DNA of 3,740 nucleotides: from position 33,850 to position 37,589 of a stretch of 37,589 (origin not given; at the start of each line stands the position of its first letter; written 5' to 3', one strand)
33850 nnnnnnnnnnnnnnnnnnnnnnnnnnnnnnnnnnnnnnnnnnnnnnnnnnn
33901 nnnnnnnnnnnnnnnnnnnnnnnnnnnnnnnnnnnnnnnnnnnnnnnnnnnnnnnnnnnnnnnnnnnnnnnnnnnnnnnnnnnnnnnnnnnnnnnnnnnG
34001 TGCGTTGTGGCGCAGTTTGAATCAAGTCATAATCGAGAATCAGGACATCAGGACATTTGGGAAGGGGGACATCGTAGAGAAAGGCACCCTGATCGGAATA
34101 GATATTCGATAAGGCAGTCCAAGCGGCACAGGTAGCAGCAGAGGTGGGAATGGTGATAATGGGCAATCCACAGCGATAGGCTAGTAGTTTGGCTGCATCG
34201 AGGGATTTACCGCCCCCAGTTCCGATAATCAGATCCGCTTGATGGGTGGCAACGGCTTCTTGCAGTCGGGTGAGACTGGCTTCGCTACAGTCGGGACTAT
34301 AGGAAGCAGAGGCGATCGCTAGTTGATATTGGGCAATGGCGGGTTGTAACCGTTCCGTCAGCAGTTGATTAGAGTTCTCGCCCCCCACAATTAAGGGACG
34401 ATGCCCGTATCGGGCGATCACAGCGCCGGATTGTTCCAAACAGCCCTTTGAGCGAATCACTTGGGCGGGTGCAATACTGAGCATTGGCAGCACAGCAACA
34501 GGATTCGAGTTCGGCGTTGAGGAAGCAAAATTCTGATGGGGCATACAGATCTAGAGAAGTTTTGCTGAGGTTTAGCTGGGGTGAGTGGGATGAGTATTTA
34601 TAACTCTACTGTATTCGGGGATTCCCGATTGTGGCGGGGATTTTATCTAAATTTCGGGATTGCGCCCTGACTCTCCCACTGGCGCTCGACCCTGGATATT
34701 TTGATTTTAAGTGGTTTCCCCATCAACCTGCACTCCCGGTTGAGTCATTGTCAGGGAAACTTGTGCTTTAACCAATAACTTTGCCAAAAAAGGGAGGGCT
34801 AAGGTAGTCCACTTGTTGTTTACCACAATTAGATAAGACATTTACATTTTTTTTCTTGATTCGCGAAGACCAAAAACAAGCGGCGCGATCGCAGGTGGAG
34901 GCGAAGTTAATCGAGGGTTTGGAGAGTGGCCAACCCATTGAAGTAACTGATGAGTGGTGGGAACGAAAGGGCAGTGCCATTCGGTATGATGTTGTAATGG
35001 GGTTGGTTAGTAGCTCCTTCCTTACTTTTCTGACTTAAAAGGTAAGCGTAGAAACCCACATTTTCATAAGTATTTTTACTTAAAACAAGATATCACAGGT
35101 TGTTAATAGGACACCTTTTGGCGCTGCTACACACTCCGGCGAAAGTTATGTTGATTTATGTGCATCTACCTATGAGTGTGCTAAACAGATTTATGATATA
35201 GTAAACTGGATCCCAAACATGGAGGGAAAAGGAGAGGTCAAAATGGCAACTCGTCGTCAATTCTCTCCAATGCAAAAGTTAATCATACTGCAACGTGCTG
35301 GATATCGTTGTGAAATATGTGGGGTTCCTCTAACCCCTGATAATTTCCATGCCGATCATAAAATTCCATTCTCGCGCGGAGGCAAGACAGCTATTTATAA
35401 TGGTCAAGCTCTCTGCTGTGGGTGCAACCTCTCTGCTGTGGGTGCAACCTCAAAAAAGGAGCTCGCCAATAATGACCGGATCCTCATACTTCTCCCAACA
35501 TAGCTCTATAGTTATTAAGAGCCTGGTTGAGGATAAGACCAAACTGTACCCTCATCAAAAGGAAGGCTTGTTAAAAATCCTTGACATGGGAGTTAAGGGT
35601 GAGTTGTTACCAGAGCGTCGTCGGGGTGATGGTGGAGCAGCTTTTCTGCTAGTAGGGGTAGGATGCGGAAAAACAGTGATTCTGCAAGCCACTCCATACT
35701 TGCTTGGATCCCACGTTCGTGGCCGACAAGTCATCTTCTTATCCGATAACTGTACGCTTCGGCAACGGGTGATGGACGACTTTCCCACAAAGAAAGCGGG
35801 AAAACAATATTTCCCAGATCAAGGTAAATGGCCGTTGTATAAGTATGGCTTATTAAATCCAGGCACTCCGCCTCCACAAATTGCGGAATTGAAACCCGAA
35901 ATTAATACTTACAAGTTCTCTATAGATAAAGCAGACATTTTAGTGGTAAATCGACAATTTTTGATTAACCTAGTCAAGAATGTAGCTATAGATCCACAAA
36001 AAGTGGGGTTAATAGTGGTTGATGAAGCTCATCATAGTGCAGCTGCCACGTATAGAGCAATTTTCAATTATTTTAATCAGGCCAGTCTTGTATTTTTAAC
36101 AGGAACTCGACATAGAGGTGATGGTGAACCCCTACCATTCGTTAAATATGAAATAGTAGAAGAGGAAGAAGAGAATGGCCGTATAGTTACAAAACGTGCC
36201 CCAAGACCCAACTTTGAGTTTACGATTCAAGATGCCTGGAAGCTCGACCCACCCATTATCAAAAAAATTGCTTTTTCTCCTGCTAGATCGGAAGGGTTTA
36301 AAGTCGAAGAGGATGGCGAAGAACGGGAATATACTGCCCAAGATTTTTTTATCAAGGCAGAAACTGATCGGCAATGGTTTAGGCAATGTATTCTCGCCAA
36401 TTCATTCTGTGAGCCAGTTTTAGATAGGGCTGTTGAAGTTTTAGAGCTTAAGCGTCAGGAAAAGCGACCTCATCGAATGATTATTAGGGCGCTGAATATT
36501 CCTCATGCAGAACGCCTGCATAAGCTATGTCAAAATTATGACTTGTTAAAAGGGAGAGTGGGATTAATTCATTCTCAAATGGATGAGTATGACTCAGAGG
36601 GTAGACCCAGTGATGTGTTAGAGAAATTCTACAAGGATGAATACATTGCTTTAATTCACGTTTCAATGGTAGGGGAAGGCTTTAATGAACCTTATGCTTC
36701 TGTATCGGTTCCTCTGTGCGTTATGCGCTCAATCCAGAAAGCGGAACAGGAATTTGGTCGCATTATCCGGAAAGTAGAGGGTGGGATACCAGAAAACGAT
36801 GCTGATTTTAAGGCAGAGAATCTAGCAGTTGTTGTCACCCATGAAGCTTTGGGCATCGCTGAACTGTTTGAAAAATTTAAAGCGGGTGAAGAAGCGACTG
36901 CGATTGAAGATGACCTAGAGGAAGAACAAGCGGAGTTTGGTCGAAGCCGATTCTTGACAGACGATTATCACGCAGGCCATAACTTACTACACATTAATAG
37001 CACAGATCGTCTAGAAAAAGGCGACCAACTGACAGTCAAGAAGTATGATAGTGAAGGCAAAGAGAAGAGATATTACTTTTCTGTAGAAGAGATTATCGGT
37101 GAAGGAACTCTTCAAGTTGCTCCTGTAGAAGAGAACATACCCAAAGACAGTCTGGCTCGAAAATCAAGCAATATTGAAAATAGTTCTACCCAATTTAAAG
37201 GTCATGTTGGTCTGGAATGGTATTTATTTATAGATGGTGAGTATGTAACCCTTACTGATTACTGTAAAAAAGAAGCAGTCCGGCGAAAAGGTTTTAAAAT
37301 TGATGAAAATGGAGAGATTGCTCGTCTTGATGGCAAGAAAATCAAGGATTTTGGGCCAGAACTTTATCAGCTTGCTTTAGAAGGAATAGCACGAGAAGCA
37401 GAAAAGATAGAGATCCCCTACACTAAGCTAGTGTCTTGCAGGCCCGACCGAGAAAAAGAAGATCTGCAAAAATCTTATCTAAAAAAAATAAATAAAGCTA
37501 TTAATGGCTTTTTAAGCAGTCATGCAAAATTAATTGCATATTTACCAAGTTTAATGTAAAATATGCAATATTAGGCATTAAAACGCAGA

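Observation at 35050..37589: AT-rich island without HIP1 sites encodes a translationally coupled HNH nuclease and DEAH helicase with an unknown C-terminal domain; the window cuts it off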

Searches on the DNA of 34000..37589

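Call 59: search_rna_families(source=window, start=34000, end=37589, threshold=evalue, max_evalue=1)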
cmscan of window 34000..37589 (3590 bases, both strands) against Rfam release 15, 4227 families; matches with E-value up to 1: 0.
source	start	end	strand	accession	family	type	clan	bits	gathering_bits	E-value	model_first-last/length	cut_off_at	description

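Call 105: search_with_rna_model(model_id=R1, source=window, start=34000, end=37589, filters=off, max_evalue=10, show_alignments=3)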
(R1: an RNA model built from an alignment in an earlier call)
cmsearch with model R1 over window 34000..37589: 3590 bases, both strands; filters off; matches with E-value up to 10: 8.
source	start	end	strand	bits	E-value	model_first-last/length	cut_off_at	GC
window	34314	34404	-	7.5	0.65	1-96/96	no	0.52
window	35942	35974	-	5.9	2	1-96/96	no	0.3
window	37532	37571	-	5.7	2.2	1-96/96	no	0.2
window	37531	37570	+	5.7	2.2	1-96/96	no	0.2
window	35704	35782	-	5.3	2.9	1-96/96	no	0.52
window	35565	35611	+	4.4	5.4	27-72/96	no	0.43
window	36760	36858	+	4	7.1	1-96/96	no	0.46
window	37287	37328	+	3.7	8.5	28-71/96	no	0.31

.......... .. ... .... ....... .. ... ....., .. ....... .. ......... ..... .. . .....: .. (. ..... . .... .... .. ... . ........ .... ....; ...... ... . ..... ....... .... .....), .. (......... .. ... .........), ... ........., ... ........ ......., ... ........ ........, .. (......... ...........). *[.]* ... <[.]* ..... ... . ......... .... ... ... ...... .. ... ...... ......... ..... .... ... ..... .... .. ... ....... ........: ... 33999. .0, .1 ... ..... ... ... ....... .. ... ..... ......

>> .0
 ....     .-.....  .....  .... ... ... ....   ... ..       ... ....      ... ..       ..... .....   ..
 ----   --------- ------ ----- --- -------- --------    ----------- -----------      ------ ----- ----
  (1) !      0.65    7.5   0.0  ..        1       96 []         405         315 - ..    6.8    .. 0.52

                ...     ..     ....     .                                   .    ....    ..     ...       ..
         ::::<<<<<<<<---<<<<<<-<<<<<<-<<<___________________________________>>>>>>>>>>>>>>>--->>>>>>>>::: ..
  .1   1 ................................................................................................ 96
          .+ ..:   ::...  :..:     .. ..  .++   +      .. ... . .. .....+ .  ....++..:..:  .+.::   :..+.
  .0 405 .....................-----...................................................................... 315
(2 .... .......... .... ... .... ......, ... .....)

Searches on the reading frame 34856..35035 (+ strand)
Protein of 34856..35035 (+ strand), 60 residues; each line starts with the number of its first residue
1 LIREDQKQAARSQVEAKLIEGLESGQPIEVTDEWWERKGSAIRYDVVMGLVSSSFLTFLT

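Call 6: search_protein_families(library=pfam, proteins=[window:34856-35035:+], max_evalue=0.1)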
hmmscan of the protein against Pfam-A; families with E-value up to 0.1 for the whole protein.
window:34856-35035:+ (60 aa): 0 families

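Call 8: search_protein_families(library=ncbifam, proteins=[window:34856-35035:+], max_evalue=0.1)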
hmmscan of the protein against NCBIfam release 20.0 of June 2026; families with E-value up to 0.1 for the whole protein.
window:34856-35035:+ (60 aa): 0 families

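Call 71: search_dna_similar(query=window:34856-35014:+, collection=plasmids, mode=protein, max_evalue=0.01, max_rows=8)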
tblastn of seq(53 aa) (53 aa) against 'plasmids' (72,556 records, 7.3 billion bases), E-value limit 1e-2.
Records with a match: 2; places in all: 2; records where one place covers at least 80% of the query: 0.
Best place of each record, by identity: <60% 2.
By first word of the organism name: Paludisphaera 1; Pseudanabaena 1.
By predicted mobility (MOB-suite, as given by PLSDB): non-mobilizable 2.
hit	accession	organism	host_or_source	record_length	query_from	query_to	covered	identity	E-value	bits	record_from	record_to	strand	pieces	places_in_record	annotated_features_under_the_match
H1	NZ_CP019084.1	Paludisphaera borealis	-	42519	1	38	72%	55.3%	6e-6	47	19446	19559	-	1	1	type II toxin-antitoxin system ParD family antitoxin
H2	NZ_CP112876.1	Pseudanabaena galeata CCNP1313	-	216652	1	38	72%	39.5%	5e-4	42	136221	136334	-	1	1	type II toxin-antitoxin system ParD family antitoxin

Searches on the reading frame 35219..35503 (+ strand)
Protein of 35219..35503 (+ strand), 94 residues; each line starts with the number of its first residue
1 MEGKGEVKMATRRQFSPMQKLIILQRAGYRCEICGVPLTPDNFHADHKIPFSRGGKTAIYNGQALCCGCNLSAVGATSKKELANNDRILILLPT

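Call 6: search_protein_families(library=pfam, proteins=[window:35219-35503:+], max_evalue=0.1)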
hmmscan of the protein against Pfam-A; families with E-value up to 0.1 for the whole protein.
window:35219-35503:+ (94 aa): 3 families
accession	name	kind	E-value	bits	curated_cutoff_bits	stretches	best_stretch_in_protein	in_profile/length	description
PF01844.29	HNH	-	2.2e-09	37.8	21.4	1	31-71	1-42/47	HNH endonuclease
PF14279.12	HNH_5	-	9.9e-08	32.2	27.5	1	31-71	1-41/56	HNH endonuclease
PF02945.21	Endonuclease_7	-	0.0054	17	23.6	1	16-77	11-66/82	Recombination endonuclease VII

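Call 26: list_cluster_members(proteins=[P0001, window:35219-35503:+, window:35243-35503:+])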
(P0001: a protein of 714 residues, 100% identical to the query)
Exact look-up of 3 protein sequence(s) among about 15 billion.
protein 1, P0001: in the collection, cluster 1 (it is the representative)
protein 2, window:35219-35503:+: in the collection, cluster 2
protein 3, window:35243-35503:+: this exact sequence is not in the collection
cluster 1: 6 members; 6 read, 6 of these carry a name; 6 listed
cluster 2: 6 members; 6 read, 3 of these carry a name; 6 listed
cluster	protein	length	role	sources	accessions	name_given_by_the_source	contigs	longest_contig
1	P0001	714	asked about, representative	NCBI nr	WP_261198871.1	DEAD/DEAH box helicase family protein [Laspinema sp. D3a]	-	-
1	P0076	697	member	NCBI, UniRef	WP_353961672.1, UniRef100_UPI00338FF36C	DEAD/DEAH box helicase [Laspinema olomoucense] | DEAD/DEAH box helicase n=1 Tax=Laspinema olomoucense TaxID=3231600 RepID=UPI00338FF36C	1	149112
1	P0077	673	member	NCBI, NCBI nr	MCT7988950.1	DEAD/DEAH box helicase family protein [Laspinema sp. D6] | DEAD/DEAH box helicase family protein [Laspinema sp. D3a]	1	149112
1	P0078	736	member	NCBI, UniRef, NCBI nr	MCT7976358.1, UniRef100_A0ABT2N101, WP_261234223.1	DEAD/DEAH box helicase family protein [Laspinema sp. C3] | DEAD/DEAH box helicase family protein n=2 Tax=Laspinema TaxID=2584823 ... | DEAD/DEAH box helicase family protein [Laspinema sp. D3b]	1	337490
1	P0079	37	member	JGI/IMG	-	hypothetical protein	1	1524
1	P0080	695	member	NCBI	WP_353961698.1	DEAD/DEAH box helicase [Laspinema olomoucense]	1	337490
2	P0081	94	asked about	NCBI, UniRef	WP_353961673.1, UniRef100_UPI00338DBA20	HNH endonuclease [Laspinema olomoucense] | HNH endonuclease n=2 Tax=Laspinema olomoucense TaxID=3231600 RepID=UPI00338DBA20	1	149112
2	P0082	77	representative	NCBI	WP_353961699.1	HNH endonuclease [Laspinema olomoucense]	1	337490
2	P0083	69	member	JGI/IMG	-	5-methylcytosine-specific restriction endonuclease McrA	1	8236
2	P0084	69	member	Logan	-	-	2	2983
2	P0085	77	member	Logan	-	-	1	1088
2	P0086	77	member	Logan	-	-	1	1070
